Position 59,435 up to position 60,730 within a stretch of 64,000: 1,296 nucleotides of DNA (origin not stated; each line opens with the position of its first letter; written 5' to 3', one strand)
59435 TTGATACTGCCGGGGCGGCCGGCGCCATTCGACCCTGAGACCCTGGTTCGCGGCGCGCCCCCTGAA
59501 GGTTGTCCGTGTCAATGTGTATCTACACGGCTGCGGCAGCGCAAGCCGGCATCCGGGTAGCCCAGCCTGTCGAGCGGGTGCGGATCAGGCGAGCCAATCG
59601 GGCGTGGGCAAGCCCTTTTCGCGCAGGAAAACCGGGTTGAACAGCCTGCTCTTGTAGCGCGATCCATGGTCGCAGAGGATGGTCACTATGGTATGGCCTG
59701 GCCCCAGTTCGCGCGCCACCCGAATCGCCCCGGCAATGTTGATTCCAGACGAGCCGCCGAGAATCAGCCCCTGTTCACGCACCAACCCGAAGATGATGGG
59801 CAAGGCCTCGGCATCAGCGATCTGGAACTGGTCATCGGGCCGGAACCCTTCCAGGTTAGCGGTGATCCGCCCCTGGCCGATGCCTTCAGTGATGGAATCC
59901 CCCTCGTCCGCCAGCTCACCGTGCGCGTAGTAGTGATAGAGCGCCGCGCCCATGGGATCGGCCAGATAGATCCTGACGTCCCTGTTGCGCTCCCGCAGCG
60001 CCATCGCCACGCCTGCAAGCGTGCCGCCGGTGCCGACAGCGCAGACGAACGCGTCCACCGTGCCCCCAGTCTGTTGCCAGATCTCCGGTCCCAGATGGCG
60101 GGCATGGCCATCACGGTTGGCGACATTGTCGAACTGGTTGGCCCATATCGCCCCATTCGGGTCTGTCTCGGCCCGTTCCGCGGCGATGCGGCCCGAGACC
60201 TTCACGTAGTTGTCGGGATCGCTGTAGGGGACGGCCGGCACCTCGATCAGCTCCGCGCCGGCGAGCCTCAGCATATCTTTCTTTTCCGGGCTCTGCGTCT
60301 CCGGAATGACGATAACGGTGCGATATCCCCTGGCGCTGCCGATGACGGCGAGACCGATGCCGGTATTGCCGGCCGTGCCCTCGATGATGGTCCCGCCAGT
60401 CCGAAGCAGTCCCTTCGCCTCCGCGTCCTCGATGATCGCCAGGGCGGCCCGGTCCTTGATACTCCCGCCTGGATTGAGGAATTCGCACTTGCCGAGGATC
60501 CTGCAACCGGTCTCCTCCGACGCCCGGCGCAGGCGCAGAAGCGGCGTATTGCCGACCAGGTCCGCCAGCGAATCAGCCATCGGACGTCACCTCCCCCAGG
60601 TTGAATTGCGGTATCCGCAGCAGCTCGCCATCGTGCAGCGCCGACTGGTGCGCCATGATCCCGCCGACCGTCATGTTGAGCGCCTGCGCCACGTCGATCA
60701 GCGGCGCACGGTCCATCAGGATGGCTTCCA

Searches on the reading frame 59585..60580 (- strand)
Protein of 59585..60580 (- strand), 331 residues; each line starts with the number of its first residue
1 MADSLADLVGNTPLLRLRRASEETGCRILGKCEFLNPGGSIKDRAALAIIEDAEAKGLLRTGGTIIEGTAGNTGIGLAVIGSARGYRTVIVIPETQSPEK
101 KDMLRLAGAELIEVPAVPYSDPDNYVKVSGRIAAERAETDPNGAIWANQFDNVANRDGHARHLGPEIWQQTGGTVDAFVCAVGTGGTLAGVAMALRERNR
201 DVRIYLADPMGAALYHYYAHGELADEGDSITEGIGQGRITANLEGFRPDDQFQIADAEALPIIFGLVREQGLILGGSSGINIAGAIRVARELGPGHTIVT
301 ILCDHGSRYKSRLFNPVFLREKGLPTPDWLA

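Call 3: search_protein_families(library=pfam, proteins=[window:59585-60580:-], max_evalue=0.01)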
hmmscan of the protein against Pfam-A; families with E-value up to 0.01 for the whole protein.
window:59585-60580:- (331 aa): 1 family
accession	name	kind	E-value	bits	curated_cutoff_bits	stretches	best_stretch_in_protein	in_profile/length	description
PF00291.31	PALP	-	1.3e-72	245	35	1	7-304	3-295/295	Pyridoxal-phosphate dependent enzyme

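Call 4: search_protein_families(library=ncbifam, proteins=[window:59585-60580:-], max_evalue=0.01)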
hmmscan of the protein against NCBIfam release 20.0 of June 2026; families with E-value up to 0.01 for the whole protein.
window:59585-60580:- (331 aa): 39 families (the best 25 are shown)
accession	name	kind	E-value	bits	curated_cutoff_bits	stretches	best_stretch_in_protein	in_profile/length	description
NF007989.0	PRK10717.1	equivalog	3.1e-165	549.2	387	1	2-330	5-333/334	cysteine synthase A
TIGR01137.1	cysta_beta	equivalog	1.3e-83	281.2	510.25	1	2-326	2-322/457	cystathionine beta-synthase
TIGR01136.1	cysKM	subfamily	1e-77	261.5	344.15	1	6-311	2-295/299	cysteine synthase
TIGR01139.1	cysK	equivalog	5e-75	252.5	350.95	1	7-311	3-294/298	cysteine synthase A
NF053679.1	CysteaSynCapA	equivalog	8.3e-65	218.7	600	1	2-323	7-328/329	cysteate synthase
NF008735.0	PRK11761.1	equivalog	1.4e-61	208.3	413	2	3-210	4-203/296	cysteine synthase CysM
TIGR01138.1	cysM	equivalog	7.6e-61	206.2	394.2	1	5-311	2-286/290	cysteine synthase B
TIGR03945.1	PLP_SbnA_fam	equivalog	2.4e-59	200.9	349.95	1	6-316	2-301/304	2,3-diaminopropionate biosynthesis protein SbnA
NF005292.0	PRK06815.1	equivalog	2.3e-25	89.3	371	1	5-304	15-305/320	threonine/serine dehydratase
NF052478.1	CystDsulMYC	equivalog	6.1e-23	81.7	600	1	26-325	37-336/354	L-cysteine desulfhydrase Cds1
NF006094.0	PRK08246.1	subfamily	5.9e-20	71.9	331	1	3-204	15-198/310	serine/threonine dehydratase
NF006390.0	PRK08639.1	equivalog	1.8e-19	70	421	1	3-216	17-219/418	threonine ammonia-lyase IlvA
TIGR02079.1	THD1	equivalog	1.7e-15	56.7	440.55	1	4-302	9-302/410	threonine ammonia-lyase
TIGR01127.1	ilvA_1Cterm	equivalog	2.2e-15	56.6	378.75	1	12-303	1-282/380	threonine ammonia-lyase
NF045641.2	BHydaspDhtseBhcB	equivalog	5.3e-15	55.3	550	1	5-213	14-207/312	beta-hydroxyaspartate dehydratase BhcB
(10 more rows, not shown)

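Call 7: find_encoding_contigs(protein=window:59585-60580:-, flank=10000, max_places=6)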
Protein window:59585-60580:- (331 aa): 7 contigs read that carry it; 6 places shown.
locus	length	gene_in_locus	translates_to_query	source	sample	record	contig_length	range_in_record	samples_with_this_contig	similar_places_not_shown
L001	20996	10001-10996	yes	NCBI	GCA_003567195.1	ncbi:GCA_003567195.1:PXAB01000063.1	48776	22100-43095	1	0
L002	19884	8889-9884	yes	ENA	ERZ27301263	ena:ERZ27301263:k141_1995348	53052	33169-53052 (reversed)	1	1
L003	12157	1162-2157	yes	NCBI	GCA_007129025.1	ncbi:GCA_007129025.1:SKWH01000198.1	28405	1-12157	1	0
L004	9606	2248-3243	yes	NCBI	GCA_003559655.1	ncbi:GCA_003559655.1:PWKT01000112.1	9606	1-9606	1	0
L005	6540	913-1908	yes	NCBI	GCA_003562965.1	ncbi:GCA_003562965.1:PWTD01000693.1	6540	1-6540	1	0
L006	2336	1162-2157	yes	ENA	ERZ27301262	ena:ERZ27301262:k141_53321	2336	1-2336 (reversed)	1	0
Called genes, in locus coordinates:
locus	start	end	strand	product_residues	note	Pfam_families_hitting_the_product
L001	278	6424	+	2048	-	PF01000:RNA_pol_A_bac, PF04565:RNA_pol_Rpb2_3, PF00562:RNA_pol_Rpb2_6, PF04560:RNA_pol_Rpb2_7, PF00623:RNA_pol_Rpb1_2, PF04983:RNA_pol_Rpb1_3, PF05000:RNA_pol_Rpb1_4, PF04998:RNA_pol_Rpb1_5, +1 more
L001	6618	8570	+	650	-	PF26099:DUF8034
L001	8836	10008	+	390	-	PF01408:GFO_IDH_MocA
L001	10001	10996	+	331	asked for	PF00291:PALP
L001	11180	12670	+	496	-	PF00144:Beta-lactamase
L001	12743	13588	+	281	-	PF00005:ABC_tran, PF13304:AAA_21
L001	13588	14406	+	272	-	-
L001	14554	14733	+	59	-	-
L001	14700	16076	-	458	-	PF02056:Glyco_hydro_4, PF11975:Glyco_hydro_4C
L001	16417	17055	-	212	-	PF00300:His_Phos_1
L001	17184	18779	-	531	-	-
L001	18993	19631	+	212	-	-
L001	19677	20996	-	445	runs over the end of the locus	PF02056:Glyco_hydro_4, PF11975:Glyco_hydro_4C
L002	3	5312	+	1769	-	?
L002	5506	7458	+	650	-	PF26099:DUF8034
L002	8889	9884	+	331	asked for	PF00291:PALP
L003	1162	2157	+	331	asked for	PF00291:PALP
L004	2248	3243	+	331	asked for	PF00291:PALP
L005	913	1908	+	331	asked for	PF00291:PALP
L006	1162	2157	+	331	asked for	PF00291:PALP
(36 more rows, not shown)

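Call 8: search_solved_structures(query=window:59585-60580:-, max_evalue=1e-20, show_alignments=2)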
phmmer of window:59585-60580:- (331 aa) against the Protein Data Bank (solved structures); distinct sequences matched with E-value up to 1e-20: 106 (the best 60 are shown).
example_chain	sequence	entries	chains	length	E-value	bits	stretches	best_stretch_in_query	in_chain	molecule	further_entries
5jis_A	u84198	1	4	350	5.7e-152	509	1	2-330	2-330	Cysteine synthase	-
5i7w_A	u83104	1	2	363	6.4e-152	508.8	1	2-330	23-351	Cysteine synthase A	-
5jjc_A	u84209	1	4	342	8.9e-150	501.8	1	2-330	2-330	Cysteine synthase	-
7xrq_A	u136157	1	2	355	3.6e-61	210.6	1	3-312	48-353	Cystathionine beta-synthase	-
1m54_A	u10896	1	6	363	3.7e-61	210.5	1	7-324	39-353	CYSTATHIONINE BETA-SYNTHASE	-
5mms_A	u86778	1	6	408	5.4e-61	210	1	7-324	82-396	Cystathionine beta-synthase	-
26fv_A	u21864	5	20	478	5.4e-61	210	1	2-323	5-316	Probable cystathionine beta-synthase Rv1077 | Putative cystathionine beta-synthase Rv1077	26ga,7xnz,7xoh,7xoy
1jbq_A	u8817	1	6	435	6.5e-61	209.7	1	7-324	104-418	CYSTATHIONINE BETA-SYNTHASE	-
8stw_A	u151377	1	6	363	6.8e-61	209.7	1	7-324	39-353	Cystathionine beta-synthase, K384N variant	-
9hif_A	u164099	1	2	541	8.5e-61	209.3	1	7-324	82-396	Cystathionine beta-synthase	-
9sqq_A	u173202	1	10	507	9.8e-61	209.1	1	7-324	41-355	Cystathionine beta-synthase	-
9shm_A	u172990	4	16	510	1e-60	209.1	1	7-324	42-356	Cystathionine beta-synthase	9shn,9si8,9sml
4l27_B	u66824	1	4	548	1.2e-60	208.8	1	7-324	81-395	Cystathionine beta-synthase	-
4l0d_A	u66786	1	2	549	1.2e-60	208.8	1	7-324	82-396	Cystathionine beta-synthase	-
4l3v_B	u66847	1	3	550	1.2e-60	208.8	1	7-324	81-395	Cystathionine beta-synthase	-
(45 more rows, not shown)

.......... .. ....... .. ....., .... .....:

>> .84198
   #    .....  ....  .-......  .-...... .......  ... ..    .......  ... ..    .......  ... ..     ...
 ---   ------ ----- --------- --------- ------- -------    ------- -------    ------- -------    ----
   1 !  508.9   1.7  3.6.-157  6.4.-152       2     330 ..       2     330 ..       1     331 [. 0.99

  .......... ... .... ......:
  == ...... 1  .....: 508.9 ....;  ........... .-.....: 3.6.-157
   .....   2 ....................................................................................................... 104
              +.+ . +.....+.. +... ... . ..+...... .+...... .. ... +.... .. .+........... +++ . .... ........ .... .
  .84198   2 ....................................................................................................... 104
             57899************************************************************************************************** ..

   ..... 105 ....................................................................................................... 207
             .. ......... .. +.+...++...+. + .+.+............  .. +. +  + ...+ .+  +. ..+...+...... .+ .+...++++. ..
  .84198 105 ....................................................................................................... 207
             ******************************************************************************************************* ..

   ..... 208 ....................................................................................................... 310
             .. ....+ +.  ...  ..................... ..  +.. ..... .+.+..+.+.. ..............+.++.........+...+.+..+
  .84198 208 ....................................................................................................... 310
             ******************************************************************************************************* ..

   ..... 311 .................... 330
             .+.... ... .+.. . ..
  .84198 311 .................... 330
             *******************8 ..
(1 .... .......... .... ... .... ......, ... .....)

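Call 23: find_related_loci(query=window:59585-60580:-, collection=metagenome_contigs, flank=8000)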
Query window:59585-60580:- (331 aa) in metagenome_contigs; peptide patterns used: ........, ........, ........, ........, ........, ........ (x = any residue, [..] = any of these).
600 stretches matched a pattern (row limit reached: there are more); 600 encode a relative of the query (tblastn E <= 1e-3); the best 80 are kept; 80 distinct loci.
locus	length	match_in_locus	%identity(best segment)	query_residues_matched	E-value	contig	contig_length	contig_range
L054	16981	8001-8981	76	4-330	3e-167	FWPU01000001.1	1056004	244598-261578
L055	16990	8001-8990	72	1-330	1e-166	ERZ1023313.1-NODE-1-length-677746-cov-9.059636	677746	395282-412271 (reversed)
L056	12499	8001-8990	72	1-330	8e-164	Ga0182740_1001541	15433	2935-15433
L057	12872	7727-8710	72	3-330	8e-164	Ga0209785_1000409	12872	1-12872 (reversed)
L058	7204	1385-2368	72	3-330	2e-162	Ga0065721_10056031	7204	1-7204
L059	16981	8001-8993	71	1-331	4e-162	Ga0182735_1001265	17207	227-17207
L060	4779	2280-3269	73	1-330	3e-165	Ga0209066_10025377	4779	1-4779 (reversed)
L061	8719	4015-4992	73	5-330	2e-161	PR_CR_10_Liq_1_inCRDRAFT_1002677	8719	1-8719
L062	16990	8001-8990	73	1-330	9e-161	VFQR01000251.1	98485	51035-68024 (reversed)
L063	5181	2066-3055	71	1-330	1e-163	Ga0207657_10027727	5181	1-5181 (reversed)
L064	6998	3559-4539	72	4-330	6e-161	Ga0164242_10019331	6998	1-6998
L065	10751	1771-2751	71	2-330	3e-160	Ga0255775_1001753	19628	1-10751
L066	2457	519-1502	71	3-330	5e-171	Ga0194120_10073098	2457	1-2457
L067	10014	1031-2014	72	3-330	3e-160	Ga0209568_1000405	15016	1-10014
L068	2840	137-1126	72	1-330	2e-169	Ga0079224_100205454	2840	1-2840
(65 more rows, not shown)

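Call 48: search_protein_families(library=pfam, proteins=[L055:8984-9859:+, L058:2438-3175:+, L061:5032-7509:+, L055:91-804:+, L060:50-1492:+, L055:15725-16909:+, L065:593-1717:+], max_evalue=0.001)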
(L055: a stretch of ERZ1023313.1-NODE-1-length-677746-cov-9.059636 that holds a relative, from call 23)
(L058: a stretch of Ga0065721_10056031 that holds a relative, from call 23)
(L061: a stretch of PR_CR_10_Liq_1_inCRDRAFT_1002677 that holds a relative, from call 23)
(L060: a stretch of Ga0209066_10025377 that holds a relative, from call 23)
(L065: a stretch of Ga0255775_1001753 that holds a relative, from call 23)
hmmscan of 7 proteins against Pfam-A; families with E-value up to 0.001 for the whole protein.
L055:8984-9859:+ (291 aa): 1 family
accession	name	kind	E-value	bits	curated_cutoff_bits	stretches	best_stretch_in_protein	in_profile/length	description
PF00581.25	Rhodanese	-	7.1e-25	87.9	22.2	2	21-140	2-102/102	Rhodanese-like domain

L058:2438-3175:+ (245 aa): 2 families
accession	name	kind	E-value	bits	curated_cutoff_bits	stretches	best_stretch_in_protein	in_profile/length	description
PF07973.19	tRNA_SAD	-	8.3e-12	45.3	24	1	189-234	1-43/44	Threonyl and Alanyl tRNA synthetase second additional domain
PF01411.24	tRNA-synt_2c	-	4.9e-08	32.4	30.3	1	20-96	479-551/552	tRNA synthetases class II (A)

L061:5032-7509:+ (825 aa): 3 families
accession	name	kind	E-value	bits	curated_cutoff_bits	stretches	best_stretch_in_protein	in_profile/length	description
PF00924.24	MS_channel_2nd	-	4.7e-24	84.7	20.2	1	616-683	1-68/68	Mechanosensitive ion channel, beta-domain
PF21082.3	MS_channel_3rd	-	1.7e-16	60.8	21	1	692-773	3-88/88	Mechanosensitive ion channel MscS, C-terminal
PF12607.13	DUF3772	-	2.6e-16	59.5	25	1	144-197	3-56/63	Protein of unknown function (DUF3772)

L055:91-804:+ (237 aa): 1 family
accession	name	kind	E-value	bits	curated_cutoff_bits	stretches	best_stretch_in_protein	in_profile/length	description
PF03441.19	FAD_binding_7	-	1.4e-95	318.9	27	1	32-230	1-201/203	FAD binding domain of DNA photolyase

L060:50-1492:+ (480 aa): 7 families
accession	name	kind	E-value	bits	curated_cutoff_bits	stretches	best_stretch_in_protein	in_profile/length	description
PF02353.26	CMAS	-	4.8e-85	285.6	27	1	207-475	5-273/273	Mycolic acid cyclopropane synthetase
PF13649.12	Methyltransf_25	-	6.9e-15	56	27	1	269-362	2-97/97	Methyltransferase domain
PF08242.18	Methyltransf_12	-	2.4e-12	47.9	30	1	269-363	1-97/98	Methyltransferase domain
PF08241.18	Methyltransf_11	-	3.8e-12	47.1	21.2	1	269-363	1-92/95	Methyltransferase domain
PF13489.12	Methyltransf_23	-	1.6e-10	41.4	27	1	252-412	8-160/164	Methyltransferase domain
PF13847.12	Methyltransf_31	-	1.1e-07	32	27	1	264-363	3-106/145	Methyltransferase domain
PF01728.25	FtsJ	-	5e-05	23.7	24.1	1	252-323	8-80/181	FtsJ-like methyltransferase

L055:15725-16909:+ (394 aa): 1 family
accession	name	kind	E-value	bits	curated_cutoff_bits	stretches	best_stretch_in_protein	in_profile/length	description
PF01053.26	Cys_Met_Meta_PP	-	9e-110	367.2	27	1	14-387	1-380/381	Cys/Met metabolism PLP-dependent enzyme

L065:593-1717:+ (374 aa): 2 families
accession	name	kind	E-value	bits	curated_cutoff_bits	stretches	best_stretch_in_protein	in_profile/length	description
PF00293.34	NUDIX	-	2.8e-13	50.5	21.1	1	221-343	2-118/134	NUDIX domain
PF06094.17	GGACT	-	2.2e-12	48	22.8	1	4-121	1-119/120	Gamma-glutamyl cyclotransferase, AIG2-like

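Call 58: search_protein_families(library=ncbifam, proteins=[L001:278-6424:+], max_evalue=0.00001)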
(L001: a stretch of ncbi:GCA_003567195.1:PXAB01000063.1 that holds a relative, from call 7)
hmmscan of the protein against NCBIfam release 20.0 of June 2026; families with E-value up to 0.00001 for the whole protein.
L001:278-6424:+ (2048 aa): 23 families
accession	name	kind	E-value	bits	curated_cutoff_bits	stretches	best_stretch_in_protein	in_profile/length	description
NF007172.0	PRK09603.1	equivalog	1.2e-249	831.6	5372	5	1281-1868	1716-2306/2890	DNA-directed RNA polymerase subunit beta/beta'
NF011417.0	PRK14844.1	equivalog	9.3e-236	785.9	4632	5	1279-1866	1758-2360/2839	DNA-directed RNA polymerase subunit beta/beta'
NF001616.1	PRK00405.1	equivalog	6e-215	716.3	896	2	465-1126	393-1095/1096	DNA-directed RNA polymerase subunit beta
TIGR02013.1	rpoB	equivalog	1e-206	689.2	801.15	3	427-875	401-890/1238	DNA-directed RNA polymerase subunit beta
TIGR02386.1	rpoC_TIGR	equivalog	1.2e-155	520.1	963.5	2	1280-1890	308-927/1147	DNA-directed RNA polymerase subunit beta'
NF011498.0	PRK14906.1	equivalog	3e-122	409.3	1437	2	1280-1890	404-1021/1459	DNA-directed RNA polymerase subunit beta'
NF002724.0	PRK02597.1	equivalog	3.1e-83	280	1878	2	1529-1865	16-344/1338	DNA-directed RNA polymerase subunit beta'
TIGR02388.1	rpoC2_cyan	equivalog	2.2e-79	267.2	467.4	2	1530-1866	9-336/1230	DNA-directed RNA polymerase subunit beta''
NF006335.0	PRK08565.1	equivalog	6.8e-70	235.8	1402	2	748-1083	714-1051/1116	DNA-directed RNA polymerase subunit B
TIGR03670.1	rpoB_arch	equivalog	7.3e-62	209.4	811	1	748-1085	198-537/599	DNA-directed RNA polymerase subunit B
NF002729.0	PRK02625.1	equivalog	6.8e-48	163.7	1117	1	1281-1501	334-558/626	DNA-directed RNA polymerase subunit gamma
TIGR02387.1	rpoC1_cyan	equivalog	3.3e-47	161.4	975.9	1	1281-1501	328-552/619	DNA-directed RNA polymerase subunit gamma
NF006336.0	PRK08566.1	equivalog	3.9e-34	118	819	3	1364-1526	408-568/883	DNA-directed RNA polymerase subunit A'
TIGR02390.1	RNA_pol_rpoA1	equivalog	4e-32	111.3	1042.55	3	1366-1528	405-564/867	DNA-directed RNA polymerase subunit A'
NF003513.0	PRK05182.1-2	equivalog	1.6e-29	102.9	302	1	11-206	22-224/338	DNA-directed RNA polymerase subunit alpha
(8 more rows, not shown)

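Call 59: search_protein_families(library=pfam, proteins=[L001:278-6424:+], max_evalue=0.1)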
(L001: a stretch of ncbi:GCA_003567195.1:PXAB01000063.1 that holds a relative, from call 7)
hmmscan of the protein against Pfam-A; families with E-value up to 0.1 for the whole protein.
L001:278-6424:+ (2048 aa): 9 families
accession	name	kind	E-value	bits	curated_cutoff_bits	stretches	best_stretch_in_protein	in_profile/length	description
PF00562.33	RNA_pol_Rpb2_6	-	8e-84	282.3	23.4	1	677-1049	3-372/373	RNA polymerase Rpb2, domain 6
PF04998.22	RNA_pol_Rpb1_5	-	3.3e-31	109.1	28.5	2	1689-1885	3-113/267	RNA polymerase Rpb1, domain 5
PF00623.25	RNA_pol_Rpb1_2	-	4.8e-27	95.7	25.3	2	1364-1437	90-163/166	RNA polymerase Rpb1, domain 2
PF04560.25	RNA_pol_Rpb2_7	-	1.5e-16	61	32.1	1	1052-1126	1-85/87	RNA polymerase Rpb2, domain 7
PF04983.23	RNA_pol_Rpb1_3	-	9.1e-11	42.3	28.9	1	1442-1572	1-158/162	RNA polymerase Rpb1, domain 3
PF04565.21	RNA_pol_Rpb2_3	-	5.4e-10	39.7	21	1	486-544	6-68/68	RNA polymerase Rpb2, domain 3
PF01000.31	RNA_pol_A_bac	-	2.2e-09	38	33.9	1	54-140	4-94/119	RNA polymerase Rpb3/RpoA insert domain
PF05000.22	RNA_pol_Rpb1_4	-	1.2e-07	32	24.8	1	1609-1675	9-82/107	RNA polymerase Rpb1, domain 4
PF01193.29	RNA_pol_L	-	2.6e-06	27.5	24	1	22-206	2-71/74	RNA polymerase Rpb3/Rpb11 dimerisation domain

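Call 81: search_dna_similar(query=L001:278-6424:+, collection=phages, mode=protein, max_rows=8)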
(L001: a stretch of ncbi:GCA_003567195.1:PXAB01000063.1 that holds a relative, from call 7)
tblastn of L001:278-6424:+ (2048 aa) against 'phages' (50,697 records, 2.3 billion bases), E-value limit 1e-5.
Records with a match: 56; places in all: 56; records where one place covers at least 80% of the query: 0.
Best place of each record, by identity: <60% 56.
By first word of the organism name: Listeria 10; Rhizobium 10; Salmonella 7; Bacteriophage 7; Vibrio 5; Acinetobacter 4; Enterococcus 3; Escherichia 3; Staphylococcus 2; Yersinia 2; and 3 more.
By host as written in the record: - 14; Listeria monocytogenes 10; Salmonella enterica subsp. enterica serovar Kentucky 4; Homo sapiens 2; Enterococcus faecalis 2; Staphylococcus aureus 2; Rhizobium sp. N941 2; Rhizobium phaseoli INC1-2 2; and 18 more.
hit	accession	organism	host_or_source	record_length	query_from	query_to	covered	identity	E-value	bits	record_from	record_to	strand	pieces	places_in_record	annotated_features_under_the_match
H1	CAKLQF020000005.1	Acinetobacter phage MD-2021a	not known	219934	289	2046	74%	36.3%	2e-87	833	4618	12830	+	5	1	rpoB: DNA-directed RNA polymerase subunit beta | rpoC: DNA-directed RNA polymerase subunit beta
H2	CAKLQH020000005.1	Acinetobacter phage MD-2021a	not known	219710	289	2046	74%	36.3%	2e-87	833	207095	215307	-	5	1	rpoC: DNA-directed RNA polymerase subunit beta | rpoB: DNA-directed RNA polymerase subunit beta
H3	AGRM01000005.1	Salmonella enterica subsp. houtenae str. ATCC BAA-1581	Homo sapiens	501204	289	2046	73%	35.2%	3e-82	811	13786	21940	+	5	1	DNA-directed RNA polymerase, beta' subunit | DNA-directed RNA polymerase, beta subunit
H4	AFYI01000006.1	Salmonella enterica subsp. enterica serovar Infantis str. ...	Homo sapiens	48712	289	2046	73%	35.1%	9e-82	809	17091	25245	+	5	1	DNA-directed RNA polymerase, beta' subunit | DNA-directed RNA polymerase, beta subunit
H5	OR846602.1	Enterococcus phage Efs 1-1-1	Enterococcus faecalis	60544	477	2046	70%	36.3%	7e-119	788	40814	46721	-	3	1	record has no annotation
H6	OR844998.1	Staphylococcus phage SA 1306 Kay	Staphylococcus aureus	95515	477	2046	69%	36.3%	9e-117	808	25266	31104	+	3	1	record has no annotation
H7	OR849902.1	Staphylococcus phage SA 1298 Kay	Staphylococcus aureus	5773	477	1893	63%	36.4%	2e-117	738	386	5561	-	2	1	record has no annotation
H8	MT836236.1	Bacteriophage sp.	human fecal samples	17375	517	1865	59%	35.7%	2e-82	688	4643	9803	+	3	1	record has no annotation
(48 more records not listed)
